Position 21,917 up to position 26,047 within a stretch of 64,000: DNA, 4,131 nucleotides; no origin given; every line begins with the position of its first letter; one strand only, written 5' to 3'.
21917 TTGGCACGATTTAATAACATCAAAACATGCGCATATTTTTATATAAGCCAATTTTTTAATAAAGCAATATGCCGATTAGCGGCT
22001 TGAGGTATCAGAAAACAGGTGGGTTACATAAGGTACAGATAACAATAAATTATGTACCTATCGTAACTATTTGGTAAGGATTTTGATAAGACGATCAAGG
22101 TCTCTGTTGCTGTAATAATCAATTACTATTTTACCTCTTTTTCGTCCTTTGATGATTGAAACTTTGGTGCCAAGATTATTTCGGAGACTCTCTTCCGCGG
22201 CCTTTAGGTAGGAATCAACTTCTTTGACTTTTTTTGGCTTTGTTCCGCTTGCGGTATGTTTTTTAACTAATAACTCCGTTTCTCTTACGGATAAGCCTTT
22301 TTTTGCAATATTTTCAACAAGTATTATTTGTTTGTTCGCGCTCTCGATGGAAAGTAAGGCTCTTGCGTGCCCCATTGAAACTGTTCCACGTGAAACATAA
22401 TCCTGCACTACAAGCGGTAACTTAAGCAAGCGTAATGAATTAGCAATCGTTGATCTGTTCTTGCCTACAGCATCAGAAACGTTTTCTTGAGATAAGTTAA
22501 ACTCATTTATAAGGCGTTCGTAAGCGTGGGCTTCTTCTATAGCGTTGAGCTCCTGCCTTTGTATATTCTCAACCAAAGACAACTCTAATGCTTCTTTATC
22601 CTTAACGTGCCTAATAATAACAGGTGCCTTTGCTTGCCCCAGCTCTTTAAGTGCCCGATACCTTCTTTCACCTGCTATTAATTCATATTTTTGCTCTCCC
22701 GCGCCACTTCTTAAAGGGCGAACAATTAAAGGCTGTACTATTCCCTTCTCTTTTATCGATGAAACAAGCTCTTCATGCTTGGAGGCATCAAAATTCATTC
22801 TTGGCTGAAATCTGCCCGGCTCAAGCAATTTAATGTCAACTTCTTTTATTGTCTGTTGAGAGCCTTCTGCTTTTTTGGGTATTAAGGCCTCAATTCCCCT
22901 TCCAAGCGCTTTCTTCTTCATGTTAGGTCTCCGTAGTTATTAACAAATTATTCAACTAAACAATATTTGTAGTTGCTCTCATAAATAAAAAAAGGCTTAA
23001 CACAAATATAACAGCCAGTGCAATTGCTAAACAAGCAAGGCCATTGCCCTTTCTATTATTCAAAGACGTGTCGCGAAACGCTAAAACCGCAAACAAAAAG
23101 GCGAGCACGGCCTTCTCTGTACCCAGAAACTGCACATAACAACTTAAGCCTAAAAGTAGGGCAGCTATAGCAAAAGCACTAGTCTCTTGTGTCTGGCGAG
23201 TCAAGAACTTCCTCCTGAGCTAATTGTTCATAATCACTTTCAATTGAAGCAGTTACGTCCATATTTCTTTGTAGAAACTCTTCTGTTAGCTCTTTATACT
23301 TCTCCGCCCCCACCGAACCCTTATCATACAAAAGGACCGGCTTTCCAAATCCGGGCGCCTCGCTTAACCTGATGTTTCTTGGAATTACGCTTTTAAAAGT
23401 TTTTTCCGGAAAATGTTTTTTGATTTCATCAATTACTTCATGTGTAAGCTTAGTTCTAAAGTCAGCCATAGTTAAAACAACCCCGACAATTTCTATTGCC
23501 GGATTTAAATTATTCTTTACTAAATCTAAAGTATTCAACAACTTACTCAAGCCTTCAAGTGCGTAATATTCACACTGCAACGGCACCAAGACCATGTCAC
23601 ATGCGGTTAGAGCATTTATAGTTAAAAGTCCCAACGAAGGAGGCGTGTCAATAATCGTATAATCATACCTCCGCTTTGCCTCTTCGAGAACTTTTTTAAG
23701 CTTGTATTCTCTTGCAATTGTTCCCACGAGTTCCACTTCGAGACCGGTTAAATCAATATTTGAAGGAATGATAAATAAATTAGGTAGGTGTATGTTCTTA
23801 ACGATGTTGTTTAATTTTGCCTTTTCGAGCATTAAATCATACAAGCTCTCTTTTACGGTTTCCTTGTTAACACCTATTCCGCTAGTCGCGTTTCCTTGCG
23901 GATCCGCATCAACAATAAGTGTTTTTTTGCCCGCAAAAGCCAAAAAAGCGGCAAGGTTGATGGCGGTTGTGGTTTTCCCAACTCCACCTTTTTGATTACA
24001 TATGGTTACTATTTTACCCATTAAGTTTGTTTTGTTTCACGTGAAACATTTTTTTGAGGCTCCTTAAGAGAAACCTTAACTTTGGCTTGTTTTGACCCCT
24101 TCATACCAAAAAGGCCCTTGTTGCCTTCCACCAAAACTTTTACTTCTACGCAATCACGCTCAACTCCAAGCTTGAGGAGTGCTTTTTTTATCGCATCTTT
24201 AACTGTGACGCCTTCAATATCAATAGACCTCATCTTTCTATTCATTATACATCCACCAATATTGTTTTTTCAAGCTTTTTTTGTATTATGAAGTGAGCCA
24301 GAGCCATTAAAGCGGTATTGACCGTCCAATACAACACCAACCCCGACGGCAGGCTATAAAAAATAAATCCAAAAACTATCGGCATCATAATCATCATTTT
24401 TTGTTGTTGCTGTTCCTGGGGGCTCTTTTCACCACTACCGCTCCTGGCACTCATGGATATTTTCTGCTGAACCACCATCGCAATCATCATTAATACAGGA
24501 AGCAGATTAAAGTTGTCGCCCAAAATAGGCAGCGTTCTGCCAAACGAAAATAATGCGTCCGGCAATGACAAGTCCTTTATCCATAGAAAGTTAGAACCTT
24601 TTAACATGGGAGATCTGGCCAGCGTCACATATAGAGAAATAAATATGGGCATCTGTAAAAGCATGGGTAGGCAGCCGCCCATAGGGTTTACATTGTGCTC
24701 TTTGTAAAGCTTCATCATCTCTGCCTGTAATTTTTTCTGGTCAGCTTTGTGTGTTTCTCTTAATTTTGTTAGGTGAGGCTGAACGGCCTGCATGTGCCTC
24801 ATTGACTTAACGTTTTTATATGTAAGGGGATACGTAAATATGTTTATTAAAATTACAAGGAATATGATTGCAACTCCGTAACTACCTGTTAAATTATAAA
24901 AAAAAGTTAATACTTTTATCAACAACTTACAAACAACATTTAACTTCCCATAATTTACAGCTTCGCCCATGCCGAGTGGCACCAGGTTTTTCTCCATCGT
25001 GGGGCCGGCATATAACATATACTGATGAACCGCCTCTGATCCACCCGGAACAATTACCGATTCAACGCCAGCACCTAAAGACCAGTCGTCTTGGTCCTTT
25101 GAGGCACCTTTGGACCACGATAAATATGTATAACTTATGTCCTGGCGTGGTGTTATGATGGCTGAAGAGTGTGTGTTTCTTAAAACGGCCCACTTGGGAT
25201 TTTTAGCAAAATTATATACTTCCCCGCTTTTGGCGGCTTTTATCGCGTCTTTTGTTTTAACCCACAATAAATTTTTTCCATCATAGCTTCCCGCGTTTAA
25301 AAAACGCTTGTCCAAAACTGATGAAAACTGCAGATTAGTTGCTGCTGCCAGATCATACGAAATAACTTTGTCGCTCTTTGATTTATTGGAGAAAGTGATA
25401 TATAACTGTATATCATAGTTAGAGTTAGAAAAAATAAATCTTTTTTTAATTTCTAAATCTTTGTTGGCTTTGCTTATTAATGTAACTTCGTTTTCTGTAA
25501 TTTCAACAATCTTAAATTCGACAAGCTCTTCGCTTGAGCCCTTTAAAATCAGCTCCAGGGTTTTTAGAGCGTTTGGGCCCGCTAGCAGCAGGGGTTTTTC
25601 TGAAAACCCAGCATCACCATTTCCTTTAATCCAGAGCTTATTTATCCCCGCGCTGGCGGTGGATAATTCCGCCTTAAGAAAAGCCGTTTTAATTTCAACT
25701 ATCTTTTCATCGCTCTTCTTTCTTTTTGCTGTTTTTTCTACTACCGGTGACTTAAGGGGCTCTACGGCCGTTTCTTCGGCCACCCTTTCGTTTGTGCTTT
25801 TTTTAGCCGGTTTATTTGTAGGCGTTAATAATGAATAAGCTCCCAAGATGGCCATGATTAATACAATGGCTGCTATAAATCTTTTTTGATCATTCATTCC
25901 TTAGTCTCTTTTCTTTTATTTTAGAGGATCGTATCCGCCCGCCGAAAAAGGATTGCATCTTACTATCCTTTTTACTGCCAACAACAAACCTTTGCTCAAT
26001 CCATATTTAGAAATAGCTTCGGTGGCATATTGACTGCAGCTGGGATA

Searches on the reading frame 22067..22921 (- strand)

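Call 57: search_protein_families(library=pfam, proteins=[window:22067-22921:-], max_evalue=0.00001)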
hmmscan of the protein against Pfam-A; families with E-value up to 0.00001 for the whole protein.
window:22067-22921:- (284 aa): 3 families
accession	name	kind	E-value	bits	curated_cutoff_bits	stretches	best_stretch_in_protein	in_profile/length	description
PF17762.8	HTH_ParB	-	1.4e-36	125.1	22.6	1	123-222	1-100/102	ParB HTH domain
PF02195.25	ParB_N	-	5.6e-32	110.1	26.3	1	24-121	2-95/95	ParB N-terminal domain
PF23552.2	ParB_C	-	1.1e-08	34.8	23.8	1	239-282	5-49/50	ParB dimerisation domain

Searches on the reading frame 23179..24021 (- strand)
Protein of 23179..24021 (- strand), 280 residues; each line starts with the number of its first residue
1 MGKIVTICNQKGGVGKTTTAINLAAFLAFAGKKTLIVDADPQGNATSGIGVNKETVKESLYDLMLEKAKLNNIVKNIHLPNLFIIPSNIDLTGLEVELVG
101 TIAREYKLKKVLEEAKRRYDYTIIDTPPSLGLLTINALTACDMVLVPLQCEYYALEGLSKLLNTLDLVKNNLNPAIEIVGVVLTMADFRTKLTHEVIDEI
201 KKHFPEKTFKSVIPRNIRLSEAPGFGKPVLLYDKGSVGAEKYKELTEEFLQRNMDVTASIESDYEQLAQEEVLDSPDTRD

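Call 57: search_protein_families(library=pfam, proteins=[window:23179-24021:-], max_evalue=0.00001)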
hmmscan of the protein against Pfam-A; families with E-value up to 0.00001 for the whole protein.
window:23179-24021:- (280 aa): 6 families
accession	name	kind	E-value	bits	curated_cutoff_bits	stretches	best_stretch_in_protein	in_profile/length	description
PF13614.12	AAA_31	-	4.9e-67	225.7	27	1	3-178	2-177/177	AAA domain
PF01656.29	CbiA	-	5.4e-28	97.9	25.4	1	5-229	1-125/125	CobQ/CobB/MinD/ParA nucleotide binding domain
PF10609.15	ParA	-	4.1e-12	46.5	27.1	1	3-247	4-243/246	NUBPL iron-transfer P-loop NTPase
PF09140.17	MipZ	-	3.2e-10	40.2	20.7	1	4-154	2-135/262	ATPase MipZ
PF00142.24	Fer4_NifH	-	2.7e-09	37.4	25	1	10-75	7-75/271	4Fe-4S iron sulfur cluster binding proteins, NifH/frxC family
PF02374.21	ArsA_ATPase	-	2.3e-07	30.8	24.3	1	10-136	8-145/305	Anion-transporting ATPase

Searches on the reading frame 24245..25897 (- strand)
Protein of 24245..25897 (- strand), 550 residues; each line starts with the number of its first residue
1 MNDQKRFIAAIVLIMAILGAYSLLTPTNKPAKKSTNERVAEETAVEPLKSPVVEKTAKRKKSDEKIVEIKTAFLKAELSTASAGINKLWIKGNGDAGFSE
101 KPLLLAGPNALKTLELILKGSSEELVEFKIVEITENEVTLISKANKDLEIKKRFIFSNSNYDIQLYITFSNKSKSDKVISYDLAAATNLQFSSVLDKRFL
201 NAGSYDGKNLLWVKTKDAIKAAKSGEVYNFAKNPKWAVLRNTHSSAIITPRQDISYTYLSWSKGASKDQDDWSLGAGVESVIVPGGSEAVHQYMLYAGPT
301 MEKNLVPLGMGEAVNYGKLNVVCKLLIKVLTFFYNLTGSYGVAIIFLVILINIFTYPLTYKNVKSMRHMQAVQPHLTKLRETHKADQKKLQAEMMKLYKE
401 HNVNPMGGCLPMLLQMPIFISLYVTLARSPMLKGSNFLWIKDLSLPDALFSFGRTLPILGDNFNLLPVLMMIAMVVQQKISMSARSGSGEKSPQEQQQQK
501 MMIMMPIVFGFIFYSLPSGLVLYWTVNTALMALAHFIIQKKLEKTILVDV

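Call 57: search_protein_families(library=pfam, proteins=[window:24245-25897:-], max_evalue=0.00001)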
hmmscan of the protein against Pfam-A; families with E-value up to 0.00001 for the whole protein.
window:24245-25897:- (550 aa): 2 families
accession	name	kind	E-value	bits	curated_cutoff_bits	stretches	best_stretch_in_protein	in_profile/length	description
PF02096.25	60KD_IMP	-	3.6e-58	196.6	35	1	340-540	1-163/163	60Kd inner membrane protein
PF14849.12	YidC_periplas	-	8.1e-10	39.5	24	1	69-328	4-282/283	YidC periplasmic domain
